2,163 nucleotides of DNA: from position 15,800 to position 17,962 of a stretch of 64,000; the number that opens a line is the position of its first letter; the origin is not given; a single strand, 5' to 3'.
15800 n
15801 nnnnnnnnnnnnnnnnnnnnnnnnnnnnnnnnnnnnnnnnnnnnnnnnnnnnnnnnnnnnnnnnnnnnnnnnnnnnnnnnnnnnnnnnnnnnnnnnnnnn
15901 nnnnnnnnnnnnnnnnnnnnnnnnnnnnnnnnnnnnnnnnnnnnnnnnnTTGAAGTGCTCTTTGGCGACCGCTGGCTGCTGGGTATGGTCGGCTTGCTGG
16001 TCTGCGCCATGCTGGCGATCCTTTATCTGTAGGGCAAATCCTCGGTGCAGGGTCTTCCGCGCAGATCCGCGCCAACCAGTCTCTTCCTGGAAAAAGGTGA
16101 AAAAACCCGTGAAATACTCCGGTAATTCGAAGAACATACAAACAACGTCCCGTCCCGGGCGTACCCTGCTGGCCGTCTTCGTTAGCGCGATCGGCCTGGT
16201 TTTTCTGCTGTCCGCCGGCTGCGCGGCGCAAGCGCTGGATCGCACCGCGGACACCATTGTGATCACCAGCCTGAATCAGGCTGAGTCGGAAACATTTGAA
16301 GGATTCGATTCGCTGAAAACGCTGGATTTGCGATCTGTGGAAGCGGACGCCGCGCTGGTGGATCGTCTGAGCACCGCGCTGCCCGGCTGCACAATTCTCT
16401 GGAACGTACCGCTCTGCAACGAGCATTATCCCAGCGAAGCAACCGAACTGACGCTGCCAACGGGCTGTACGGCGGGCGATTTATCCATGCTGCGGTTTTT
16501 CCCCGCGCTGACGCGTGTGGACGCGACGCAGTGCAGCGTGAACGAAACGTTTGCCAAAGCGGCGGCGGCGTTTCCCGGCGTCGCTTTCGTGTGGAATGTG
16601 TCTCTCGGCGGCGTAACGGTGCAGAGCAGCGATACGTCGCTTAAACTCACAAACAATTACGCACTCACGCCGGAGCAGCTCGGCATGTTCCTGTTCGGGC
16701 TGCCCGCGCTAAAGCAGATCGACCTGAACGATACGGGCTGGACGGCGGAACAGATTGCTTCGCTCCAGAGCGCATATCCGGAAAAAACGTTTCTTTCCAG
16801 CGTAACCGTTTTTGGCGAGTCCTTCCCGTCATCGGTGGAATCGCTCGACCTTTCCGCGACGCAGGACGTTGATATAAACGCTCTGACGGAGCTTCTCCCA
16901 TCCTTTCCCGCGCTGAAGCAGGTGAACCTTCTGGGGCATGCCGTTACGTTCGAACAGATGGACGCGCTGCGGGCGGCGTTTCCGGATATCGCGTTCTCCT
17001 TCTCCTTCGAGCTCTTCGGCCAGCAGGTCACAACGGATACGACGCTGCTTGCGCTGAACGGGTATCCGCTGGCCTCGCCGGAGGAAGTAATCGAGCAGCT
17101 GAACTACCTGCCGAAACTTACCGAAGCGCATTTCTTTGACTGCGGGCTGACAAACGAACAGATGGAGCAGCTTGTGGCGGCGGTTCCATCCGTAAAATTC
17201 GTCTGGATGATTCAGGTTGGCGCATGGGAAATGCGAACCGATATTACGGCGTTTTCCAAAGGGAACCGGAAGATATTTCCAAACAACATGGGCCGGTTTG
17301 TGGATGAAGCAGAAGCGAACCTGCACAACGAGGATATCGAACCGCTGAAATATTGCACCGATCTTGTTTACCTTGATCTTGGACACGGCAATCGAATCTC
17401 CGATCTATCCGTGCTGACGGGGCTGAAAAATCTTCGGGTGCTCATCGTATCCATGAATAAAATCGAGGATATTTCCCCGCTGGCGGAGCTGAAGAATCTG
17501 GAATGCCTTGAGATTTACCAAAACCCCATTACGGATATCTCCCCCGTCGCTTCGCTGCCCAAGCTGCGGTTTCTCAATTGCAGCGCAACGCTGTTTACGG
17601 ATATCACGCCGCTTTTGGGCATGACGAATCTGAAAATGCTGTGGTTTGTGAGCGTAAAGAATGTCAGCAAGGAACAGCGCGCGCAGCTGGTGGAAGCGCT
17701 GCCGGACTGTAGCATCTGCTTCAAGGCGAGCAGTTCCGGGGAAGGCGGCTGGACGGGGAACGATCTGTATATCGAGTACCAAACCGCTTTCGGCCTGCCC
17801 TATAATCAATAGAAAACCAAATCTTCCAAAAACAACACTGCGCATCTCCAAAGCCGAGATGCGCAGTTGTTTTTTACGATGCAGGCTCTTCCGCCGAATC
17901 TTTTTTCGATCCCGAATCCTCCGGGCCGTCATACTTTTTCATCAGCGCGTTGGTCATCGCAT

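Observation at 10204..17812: Polyprenyl-phosphoribose-style envelope glycosylation cluster with no DprE1/DprE2 in the window (main candidate for an undescribed system)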

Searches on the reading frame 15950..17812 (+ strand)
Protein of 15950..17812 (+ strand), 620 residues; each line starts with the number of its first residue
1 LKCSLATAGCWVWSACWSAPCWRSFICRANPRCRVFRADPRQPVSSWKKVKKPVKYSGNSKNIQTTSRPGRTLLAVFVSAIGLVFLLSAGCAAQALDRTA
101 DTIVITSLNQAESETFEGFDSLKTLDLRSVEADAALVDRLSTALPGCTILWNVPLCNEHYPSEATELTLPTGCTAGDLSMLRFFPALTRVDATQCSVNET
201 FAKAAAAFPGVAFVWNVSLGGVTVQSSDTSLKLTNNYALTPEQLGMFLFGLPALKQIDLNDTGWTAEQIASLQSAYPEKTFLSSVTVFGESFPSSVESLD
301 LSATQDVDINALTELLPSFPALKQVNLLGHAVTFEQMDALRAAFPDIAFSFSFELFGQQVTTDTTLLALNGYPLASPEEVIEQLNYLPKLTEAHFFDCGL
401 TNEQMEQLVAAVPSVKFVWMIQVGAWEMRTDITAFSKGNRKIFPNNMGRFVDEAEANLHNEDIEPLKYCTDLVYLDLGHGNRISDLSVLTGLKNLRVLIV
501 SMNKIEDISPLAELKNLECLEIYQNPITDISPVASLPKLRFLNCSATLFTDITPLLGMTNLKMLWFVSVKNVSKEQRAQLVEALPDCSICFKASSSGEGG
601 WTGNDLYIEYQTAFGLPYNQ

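Call 3: search_protein_families(library=pfam, proteins=[window:15950-17812:+], max_evalue=0.1)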
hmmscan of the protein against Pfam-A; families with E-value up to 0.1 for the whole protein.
window:15950-17812:+ (620 aa): 7 families
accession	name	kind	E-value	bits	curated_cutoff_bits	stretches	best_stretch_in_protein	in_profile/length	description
PF12799.13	LRR_4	-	5.9e-27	93.5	27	5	493-534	1-43/44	Leucine Rich repeats (2 copies)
PF13855.12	LRR_8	-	5e-09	36.2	27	1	494-545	2-57/61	Leucine rich repeat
PF23598.1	LRR_14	-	3.2e-05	23.3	40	1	458-584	35-163/353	Leucine-rich repeat region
PF23211.1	LRR_LRWD1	-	0.00013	22.2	28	1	471-548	43-123/190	Leucine-rich repeat and WD repeat-containing protein 1, LRR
PF25317.1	SAM_SMF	-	0.0041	17.8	27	0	379-408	23-52/65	SMF/DprA SAM domain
PF24048.1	LRR_NXF1-5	-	0.006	16.6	30.5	0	282-328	43-88/142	NXF1/2/3/5 leucine-rich repeat domain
PF14580.12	LRR_9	-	0.0074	16.3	30.5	1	492-529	87-127/175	Leucine-rich repeat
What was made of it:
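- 16109..17812 (+): 567-aa LRR lipoprotein. Proposed surface-anchored partner of the 553-aa GT-C, either an acceptor-binding subunit or the acceptor itself. LRR_4 5.9e-27 (call 3).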

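Call 4: search_protein_families(library=ncbifam, proteins=[window:15950-17812:+], max_evalue=0.1)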
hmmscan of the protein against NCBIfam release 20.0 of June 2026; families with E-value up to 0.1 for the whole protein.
window:15950-17812:+ (620 aa): 6 families
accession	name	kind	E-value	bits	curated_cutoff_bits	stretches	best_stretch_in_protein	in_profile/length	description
NF033189.1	internalin_A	exception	5.7e-17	61.3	1600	1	455-564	279-387/799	class 1 internalin InlA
NF033188.1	internalin_H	exception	2e-14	53.2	1050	1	462-564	112-213/548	InlH/InlC2 family class 1 internalin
NF033190.2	inl_like_NEAT_1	exception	5.3e-13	48.1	1275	1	460-568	363-469/754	NEAT domain-containing leucine-rich repeat protein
NF047464.1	FibnectbindLIC11051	equivalog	0.0025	16.4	1000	1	481-554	430-505/685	LIC_11051 family fibronectin-binding protein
NF000843.0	PRK00071.2-2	equivalog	0.0057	16.2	240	0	398-421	90-113/212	nicotinate-nucleotide adenylyltransferase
NF033186.1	internalin_K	exception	0.074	11.5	1100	0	461-544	131-216/604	class 1 internalin InlK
